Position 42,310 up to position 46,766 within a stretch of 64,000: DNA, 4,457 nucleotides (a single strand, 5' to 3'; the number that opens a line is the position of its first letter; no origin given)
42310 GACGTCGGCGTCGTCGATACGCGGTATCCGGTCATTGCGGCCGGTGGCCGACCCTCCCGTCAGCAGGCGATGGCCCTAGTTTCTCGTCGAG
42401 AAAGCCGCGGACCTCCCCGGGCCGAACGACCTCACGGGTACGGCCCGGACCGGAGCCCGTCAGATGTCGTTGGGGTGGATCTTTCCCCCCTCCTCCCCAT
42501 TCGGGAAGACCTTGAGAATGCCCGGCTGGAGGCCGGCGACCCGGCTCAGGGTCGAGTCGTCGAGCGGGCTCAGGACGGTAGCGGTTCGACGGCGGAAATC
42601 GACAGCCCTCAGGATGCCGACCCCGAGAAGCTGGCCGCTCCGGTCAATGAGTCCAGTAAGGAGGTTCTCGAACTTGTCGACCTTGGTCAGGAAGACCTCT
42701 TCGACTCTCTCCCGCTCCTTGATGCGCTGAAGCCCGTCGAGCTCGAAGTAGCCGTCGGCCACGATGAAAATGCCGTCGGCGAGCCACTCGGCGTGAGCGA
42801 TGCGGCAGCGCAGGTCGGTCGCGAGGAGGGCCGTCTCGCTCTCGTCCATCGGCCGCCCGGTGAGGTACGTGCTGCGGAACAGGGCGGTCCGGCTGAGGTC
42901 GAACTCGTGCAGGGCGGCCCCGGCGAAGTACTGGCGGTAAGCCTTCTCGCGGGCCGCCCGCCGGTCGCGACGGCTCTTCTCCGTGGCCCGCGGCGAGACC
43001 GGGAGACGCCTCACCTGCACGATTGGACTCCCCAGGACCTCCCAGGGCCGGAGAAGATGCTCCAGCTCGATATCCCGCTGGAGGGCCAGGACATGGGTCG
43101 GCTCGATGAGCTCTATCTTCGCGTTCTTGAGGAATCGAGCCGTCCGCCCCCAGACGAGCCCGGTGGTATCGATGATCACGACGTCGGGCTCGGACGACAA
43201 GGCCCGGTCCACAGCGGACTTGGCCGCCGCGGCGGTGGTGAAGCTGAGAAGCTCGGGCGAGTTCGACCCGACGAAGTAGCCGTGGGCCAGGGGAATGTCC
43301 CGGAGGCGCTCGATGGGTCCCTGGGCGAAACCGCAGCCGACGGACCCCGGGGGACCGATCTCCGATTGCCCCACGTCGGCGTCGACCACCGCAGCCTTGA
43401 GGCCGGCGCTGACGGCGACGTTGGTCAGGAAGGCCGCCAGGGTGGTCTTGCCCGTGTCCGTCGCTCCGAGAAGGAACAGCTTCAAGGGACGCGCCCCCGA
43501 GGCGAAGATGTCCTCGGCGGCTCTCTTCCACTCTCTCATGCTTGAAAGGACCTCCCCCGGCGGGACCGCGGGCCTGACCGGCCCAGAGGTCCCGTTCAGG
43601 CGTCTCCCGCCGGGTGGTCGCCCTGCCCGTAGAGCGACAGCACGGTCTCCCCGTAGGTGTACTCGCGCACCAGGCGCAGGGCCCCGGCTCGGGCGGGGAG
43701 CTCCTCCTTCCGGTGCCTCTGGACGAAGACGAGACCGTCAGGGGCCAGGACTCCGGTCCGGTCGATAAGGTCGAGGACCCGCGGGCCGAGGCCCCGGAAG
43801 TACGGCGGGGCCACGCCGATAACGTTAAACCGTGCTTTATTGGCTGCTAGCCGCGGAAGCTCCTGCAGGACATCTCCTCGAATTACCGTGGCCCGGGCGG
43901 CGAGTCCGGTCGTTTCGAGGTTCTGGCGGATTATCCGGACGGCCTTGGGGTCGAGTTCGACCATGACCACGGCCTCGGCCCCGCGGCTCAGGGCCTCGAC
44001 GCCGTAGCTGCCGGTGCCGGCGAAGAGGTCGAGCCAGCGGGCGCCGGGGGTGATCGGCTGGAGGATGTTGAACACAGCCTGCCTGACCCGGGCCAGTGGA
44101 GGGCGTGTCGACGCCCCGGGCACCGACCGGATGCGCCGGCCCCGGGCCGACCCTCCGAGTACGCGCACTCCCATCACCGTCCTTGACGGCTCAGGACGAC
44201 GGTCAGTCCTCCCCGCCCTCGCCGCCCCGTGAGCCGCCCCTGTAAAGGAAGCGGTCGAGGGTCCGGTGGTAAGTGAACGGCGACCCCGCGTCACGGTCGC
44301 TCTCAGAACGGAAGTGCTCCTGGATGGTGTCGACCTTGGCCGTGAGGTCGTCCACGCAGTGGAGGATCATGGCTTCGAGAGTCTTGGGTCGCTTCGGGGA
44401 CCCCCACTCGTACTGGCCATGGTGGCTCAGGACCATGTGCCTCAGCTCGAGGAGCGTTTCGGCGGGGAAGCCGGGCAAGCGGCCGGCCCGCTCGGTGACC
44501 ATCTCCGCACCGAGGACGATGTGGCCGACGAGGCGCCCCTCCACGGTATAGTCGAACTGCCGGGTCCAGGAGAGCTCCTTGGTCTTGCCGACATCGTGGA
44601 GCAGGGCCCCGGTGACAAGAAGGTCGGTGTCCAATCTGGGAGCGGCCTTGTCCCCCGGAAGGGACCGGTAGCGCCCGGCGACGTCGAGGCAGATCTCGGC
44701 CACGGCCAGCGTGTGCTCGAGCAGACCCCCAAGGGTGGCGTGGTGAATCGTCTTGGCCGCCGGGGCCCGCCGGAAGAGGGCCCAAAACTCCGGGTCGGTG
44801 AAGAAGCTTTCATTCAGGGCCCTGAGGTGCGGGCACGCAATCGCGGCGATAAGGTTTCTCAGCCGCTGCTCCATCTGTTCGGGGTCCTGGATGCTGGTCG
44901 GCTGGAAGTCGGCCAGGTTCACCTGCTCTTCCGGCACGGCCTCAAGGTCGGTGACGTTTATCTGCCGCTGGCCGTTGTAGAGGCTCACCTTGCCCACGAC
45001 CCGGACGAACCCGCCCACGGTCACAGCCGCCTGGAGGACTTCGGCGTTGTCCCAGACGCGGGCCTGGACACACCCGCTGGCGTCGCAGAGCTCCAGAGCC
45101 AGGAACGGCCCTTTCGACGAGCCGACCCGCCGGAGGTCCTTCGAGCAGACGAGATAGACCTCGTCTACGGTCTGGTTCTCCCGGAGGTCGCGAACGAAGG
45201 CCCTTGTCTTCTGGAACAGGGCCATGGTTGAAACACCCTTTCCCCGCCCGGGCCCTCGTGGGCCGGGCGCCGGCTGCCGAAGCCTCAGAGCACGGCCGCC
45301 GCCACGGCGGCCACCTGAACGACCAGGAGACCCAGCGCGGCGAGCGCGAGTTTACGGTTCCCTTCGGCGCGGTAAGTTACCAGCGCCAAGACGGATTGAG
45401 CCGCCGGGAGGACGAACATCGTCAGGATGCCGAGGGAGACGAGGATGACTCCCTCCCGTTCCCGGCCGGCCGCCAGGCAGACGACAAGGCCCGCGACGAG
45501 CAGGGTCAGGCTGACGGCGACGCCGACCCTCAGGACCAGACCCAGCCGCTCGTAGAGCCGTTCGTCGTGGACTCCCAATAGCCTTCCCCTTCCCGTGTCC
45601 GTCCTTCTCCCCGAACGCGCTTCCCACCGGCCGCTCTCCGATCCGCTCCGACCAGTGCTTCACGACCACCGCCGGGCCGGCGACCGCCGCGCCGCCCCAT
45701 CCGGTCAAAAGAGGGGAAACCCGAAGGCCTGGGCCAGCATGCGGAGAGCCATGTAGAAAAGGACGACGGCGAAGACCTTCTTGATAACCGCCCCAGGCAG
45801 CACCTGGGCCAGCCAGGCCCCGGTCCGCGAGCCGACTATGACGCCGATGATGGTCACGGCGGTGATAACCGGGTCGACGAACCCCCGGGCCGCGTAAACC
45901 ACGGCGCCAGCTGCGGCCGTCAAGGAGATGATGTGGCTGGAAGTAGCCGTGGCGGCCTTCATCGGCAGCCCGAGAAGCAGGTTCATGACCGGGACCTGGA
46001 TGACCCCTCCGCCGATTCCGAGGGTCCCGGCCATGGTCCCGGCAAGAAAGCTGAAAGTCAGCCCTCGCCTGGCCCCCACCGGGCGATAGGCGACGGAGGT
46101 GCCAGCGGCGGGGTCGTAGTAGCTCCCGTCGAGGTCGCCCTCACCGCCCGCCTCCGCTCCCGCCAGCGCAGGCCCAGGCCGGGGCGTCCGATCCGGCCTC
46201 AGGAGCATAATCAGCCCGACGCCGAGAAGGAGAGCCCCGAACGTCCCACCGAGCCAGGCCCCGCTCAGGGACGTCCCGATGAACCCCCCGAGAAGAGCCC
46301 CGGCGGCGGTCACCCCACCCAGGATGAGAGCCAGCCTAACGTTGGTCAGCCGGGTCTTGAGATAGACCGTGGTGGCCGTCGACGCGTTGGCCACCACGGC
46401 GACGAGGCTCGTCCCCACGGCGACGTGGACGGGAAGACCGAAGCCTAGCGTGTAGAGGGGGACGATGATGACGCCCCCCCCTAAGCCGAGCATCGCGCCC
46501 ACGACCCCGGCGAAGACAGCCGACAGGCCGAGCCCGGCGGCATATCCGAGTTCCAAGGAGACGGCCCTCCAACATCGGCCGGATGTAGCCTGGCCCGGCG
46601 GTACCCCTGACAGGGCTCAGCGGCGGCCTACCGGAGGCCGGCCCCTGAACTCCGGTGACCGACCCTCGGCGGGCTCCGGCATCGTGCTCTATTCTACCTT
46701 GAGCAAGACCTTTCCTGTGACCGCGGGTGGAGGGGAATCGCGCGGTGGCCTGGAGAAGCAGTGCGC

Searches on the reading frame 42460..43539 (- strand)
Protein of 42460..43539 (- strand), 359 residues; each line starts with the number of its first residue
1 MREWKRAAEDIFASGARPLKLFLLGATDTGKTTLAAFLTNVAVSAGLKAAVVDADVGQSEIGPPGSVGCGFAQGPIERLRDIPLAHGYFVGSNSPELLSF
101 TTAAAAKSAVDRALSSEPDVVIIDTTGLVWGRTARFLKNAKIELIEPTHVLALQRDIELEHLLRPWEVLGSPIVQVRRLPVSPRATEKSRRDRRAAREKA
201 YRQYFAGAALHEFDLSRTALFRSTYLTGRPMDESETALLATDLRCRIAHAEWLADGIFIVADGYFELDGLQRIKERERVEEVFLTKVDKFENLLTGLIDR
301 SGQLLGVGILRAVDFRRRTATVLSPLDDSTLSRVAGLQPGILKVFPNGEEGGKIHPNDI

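Call 22: search_protein_families(library=pfam, proteins=[window:42460-43539:-], max_evalue=0.0001)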
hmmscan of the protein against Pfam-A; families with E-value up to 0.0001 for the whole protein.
window:42460-43539:- (359 aa): 1 family
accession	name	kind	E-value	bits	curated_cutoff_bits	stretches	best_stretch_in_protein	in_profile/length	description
PF16575.11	CLP1_P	-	7.3e-39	134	26.6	1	25-207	1-188/188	mRNA cleavage and polyadenylation factor CLP1 P-loop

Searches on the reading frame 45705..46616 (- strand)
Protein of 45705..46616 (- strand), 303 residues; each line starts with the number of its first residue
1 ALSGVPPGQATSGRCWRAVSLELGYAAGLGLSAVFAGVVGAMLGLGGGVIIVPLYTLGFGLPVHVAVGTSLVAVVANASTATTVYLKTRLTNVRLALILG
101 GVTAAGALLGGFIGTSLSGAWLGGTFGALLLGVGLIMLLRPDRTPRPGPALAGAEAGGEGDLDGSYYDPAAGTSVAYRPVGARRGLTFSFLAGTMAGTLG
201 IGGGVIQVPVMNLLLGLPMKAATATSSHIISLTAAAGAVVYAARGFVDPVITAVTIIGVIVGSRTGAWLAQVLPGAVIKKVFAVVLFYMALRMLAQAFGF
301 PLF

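Call 22: search_protein_families(library=pfam, proteins=[window:45705-46616:-], max_evalue=0.0001)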
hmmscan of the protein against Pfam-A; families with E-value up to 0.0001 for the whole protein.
window:45705-46616:- (303 aa): 1 family
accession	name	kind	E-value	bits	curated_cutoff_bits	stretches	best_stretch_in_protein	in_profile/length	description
PF01925.25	TauE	-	5.9e-49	167.3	32.6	1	31-293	3-237/237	Sulfite exporter TauE/SafE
